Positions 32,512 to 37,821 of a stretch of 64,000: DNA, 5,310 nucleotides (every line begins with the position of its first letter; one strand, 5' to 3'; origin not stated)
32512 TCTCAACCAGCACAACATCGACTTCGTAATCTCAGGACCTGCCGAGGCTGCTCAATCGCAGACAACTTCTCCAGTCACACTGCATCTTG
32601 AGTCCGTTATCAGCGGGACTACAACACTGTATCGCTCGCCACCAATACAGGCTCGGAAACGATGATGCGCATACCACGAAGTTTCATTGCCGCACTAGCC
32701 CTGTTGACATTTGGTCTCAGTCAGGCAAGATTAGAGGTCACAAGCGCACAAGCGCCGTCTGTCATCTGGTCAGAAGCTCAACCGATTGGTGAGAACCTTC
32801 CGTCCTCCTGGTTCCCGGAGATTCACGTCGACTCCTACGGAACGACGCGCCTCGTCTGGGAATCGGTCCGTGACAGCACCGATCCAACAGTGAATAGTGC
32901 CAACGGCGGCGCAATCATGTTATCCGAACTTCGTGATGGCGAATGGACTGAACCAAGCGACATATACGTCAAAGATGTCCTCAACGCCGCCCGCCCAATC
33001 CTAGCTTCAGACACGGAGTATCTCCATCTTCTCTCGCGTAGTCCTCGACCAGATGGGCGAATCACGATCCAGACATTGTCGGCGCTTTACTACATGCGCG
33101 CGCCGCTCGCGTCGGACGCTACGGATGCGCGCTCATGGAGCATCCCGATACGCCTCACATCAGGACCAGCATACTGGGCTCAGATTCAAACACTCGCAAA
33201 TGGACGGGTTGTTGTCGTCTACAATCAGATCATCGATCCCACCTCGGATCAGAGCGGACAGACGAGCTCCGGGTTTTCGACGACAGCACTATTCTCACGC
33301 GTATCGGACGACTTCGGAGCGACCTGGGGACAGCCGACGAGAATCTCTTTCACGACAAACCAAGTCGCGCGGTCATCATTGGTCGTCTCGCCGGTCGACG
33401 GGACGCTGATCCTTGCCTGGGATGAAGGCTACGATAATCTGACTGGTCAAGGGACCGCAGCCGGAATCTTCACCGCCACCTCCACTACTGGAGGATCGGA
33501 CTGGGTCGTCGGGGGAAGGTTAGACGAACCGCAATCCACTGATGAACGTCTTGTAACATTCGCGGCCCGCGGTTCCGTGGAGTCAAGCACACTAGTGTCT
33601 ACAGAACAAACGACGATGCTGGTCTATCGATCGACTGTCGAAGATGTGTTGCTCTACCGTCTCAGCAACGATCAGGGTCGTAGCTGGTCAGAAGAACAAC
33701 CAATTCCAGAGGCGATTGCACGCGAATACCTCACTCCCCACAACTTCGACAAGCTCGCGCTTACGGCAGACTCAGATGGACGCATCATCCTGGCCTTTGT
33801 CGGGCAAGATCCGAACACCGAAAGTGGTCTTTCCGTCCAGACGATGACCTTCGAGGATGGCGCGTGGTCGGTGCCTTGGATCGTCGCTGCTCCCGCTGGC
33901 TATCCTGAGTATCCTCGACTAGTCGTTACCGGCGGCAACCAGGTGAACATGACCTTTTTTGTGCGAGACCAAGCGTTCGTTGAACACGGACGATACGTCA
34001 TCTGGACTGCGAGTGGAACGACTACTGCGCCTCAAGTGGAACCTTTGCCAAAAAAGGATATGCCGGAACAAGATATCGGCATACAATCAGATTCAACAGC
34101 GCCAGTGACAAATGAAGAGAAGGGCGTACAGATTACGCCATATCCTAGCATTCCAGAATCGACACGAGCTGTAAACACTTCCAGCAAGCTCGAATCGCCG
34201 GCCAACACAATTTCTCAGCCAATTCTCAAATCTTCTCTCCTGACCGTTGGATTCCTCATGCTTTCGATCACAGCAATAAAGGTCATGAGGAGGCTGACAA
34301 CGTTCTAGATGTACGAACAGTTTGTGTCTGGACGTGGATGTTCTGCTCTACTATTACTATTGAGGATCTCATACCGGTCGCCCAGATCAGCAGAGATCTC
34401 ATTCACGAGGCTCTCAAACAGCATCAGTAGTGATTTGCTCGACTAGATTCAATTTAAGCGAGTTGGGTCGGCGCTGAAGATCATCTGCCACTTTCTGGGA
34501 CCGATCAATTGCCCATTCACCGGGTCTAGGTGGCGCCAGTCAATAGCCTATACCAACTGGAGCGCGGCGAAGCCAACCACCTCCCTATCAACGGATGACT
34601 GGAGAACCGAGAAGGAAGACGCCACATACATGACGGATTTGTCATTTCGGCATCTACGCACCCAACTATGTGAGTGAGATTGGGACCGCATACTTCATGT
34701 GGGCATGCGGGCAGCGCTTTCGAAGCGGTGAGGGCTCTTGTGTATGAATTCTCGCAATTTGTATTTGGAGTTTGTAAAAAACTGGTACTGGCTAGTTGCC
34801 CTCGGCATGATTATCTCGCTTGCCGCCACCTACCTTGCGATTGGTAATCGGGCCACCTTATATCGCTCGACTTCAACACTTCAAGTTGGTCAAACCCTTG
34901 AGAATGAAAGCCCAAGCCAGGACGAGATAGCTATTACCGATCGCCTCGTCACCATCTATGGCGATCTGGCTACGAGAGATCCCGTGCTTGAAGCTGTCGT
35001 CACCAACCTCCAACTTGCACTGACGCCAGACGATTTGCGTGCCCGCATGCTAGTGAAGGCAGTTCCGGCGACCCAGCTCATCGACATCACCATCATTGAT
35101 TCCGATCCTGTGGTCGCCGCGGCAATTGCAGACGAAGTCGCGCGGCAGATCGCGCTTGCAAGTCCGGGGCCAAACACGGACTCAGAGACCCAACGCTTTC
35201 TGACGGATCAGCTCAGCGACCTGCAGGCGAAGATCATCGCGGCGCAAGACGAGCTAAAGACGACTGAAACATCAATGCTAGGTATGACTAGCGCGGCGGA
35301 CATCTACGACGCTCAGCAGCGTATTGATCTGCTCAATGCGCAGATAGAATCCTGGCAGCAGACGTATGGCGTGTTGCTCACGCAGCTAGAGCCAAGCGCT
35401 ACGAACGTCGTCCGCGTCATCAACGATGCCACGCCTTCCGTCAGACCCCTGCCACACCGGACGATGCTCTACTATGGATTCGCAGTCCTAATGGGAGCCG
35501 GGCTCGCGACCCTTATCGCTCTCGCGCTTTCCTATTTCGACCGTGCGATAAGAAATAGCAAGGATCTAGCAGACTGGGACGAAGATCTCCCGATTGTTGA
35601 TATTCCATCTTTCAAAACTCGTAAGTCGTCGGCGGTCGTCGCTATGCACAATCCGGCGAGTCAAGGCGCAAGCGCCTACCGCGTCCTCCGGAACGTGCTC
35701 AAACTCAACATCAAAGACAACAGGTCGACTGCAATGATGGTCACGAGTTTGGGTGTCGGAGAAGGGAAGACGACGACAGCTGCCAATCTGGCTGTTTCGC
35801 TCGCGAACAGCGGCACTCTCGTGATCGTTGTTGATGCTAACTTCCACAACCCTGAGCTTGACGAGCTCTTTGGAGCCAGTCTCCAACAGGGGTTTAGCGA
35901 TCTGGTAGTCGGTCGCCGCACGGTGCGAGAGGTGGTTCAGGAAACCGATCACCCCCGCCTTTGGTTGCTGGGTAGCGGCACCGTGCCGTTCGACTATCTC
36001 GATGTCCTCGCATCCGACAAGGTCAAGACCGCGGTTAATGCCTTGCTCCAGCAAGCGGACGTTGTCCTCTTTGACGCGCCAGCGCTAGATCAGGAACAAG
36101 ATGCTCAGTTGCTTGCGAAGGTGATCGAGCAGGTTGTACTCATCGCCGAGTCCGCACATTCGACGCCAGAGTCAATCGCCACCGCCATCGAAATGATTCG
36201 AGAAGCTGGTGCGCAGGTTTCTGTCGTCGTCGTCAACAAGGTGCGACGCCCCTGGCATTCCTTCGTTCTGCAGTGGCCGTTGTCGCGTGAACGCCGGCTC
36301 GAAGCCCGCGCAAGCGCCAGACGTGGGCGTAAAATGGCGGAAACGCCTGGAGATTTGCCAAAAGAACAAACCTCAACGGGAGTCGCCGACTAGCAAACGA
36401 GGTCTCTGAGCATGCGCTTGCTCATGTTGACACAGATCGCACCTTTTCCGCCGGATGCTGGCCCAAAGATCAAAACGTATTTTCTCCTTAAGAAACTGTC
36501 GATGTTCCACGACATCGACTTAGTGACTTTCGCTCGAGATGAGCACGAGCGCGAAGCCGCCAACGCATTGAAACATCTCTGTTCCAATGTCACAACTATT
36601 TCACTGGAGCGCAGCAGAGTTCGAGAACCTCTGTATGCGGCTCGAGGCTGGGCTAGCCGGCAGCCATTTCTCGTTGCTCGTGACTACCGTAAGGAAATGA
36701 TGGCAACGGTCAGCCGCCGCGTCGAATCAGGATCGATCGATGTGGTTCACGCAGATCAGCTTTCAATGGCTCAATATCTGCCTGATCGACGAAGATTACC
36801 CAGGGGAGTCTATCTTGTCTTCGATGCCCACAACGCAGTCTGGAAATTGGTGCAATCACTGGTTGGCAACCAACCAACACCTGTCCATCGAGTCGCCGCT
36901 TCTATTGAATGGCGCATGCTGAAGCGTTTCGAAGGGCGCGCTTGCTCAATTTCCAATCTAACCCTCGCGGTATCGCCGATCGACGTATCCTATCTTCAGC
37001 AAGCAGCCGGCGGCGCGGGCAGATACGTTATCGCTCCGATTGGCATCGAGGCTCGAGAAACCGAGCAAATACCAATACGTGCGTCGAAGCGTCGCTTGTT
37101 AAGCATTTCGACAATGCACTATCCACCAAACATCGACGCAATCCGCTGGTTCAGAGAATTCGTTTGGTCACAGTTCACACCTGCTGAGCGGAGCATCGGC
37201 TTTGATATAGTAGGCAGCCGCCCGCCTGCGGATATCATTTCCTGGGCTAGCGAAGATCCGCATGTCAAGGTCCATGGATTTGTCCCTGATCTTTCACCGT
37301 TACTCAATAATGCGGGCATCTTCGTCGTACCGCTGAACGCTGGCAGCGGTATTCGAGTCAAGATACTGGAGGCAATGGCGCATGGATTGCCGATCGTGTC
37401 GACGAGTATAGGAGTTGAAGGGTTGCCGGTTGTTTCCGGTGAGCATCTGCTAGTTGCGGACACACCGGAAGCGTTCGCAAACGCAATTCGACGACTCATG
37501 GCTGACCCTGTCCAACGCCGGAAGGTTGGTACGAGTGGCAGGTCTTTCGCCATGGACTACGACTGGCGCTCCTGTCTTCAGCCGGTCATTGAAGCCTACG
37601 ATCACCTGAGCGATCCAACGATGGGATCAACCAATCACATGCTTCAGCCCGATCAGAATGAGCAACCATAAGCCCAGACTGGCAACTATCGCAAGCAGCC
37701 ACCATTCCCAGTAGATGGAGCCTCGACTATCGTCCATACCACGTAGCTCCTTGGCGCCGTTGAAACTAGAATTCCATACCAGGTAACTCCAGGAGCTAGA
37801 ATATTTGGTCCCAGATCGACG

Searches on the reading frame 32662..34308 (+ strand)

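Call 52: search_protein_families(library=pfam, proteins=[window:32662-34308:+], max_evalue=0.00001)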
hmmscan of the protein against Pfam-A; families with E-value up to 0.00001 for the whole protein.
window:32662-34308:+ (548 aa): 1 family
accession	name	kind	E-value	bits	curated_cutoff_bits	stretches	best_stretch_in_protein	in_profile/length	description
PF13088.12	BNR_2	-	4.7e-15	56.1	31.4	1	155-429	28-276/277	BNR repeat-like domain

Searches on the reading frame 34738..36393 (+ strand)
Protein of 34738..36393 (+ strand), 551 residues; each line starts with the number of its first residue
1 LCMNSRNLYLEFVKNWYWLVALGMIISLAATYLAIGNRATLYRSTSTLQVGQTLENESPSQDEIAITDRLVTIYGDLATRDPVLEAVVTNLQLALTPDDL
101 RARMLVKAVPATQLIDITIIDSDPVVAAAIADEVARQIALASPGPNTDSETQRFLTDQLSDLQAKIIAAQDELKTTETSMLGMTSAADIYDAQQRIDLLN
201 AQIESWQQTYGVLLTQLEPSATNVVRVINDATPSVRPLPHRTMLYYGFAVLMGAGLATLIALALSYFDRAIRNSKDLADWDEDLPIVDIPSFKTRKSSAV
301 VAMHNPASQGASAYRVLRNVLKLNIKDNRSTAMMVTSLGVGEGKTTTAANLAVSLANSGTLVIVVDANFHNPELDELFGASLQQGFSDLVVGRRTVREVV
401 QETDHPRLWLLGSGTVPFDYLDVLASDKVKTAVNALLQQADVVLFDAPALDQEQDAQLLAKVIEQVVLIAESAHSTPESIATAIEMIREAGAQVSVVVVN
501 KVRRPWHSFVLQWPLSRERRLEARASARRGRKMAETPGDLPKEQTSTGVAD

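Call 6: search_protein_families(library=pfam, proteins=[window:34738-36393:+])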
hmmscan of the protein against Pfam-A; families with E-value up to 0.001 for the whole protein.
window:34738-36393:+ (551 aa): 6 families
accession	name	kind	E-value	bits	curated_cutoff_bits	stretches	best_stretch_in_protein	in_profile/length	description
PF01656.29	CbiA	-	1.3e-07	32.1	25.4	1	334-505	2-86/125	CobQ/CobB/MinD/ParA nucleotide binding domain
PF13614.12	AAA_31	-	1.5e-06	28.7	27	1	341-452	12-131/177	AAA domain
PF10609.15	ParA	-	1.8e-05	24.7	27.1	1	332-384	5-57/246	NUBPL iron-transfer P-loop NTPase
PF06564.18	CBP_BcsQ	-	9.7e-05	22.4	21.3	1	335-472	6-147/234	Cellulose biosynthesis protein BcsQ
PF13500.12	AAA_26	-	0.0001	22.7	27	1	448-510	113-171/198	AAA domain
PF14257.11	DUF4349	-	0.00012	21.9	27.7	1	154-224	82-152/213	Domain of unknown function (DUF4349)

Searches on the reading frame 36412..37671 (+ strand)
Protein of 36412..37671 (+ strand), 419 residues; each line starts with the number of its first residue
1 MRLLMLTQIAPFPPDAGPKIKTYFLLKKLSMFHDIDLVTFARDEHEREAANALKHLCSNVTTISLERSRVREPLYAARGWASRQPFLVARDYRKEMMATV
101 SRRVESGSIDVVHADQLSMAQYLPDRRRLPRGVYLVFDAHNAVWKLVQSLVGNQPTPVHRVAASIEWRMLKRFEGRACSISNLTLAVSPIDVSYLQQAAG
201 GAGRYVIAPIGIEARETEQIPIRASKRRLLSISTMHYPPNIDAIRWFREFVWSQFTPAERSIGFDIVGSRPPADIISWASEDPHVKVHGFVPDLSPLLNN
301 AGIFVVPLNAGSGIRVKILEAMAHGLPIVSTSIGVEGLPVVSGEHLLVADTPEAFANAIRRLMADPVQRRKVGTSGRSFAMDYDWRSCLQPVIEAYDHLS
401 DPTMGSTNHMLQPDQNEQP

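Call 6: search_protein_families(library=pfam, proteins=[window:36412-37671:+])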
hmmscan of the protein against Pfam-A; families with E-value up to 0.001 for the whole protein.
window:36412-37671:+ (419 aa): 4 families
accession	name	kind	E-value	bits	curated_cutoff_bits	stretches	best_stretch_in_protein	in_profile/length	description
PF13692.12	Glyco_trans_1_4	-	6e-25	88.6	27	1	227-365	2-142/142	Glycosyl transferases group 1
PF00534.26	Glycos_transf_1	-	4.9e-12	46.2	26.4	1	283-377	73-170/172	Glycosyl transferases group 1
PF13524.12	Glyco_trans_1_2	-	1.9e-09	38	25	1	261-380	14-129/144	Glycosyl transferase-like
PF13439.12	Glyco_transf_4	-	0.00014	22.3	28.5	1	36-213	23-167/170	Glycosyltransferase Family 4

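Call 28: find_encoding_contigs(protein=window:36412-37671:+, flank=10000, max_places=10)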
Protein window:36412-37671:+ (419 aa): 1 contig read that carries it; 1 place shown.
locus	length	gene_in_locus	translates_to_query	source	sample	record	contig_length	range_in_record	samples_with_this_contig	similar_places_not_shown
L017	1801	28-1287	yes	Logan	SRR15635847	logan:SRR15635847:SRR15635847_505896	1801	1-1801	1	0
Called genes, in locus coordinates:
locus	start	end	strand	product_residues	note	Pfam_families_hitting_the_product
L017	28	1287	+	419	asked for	PF13692:Glyco_trans_1_4, PF13524:Glyco_trans_1_2, PF00534:Glycos_transf_1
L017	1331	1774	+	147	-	-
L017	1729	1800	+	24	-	?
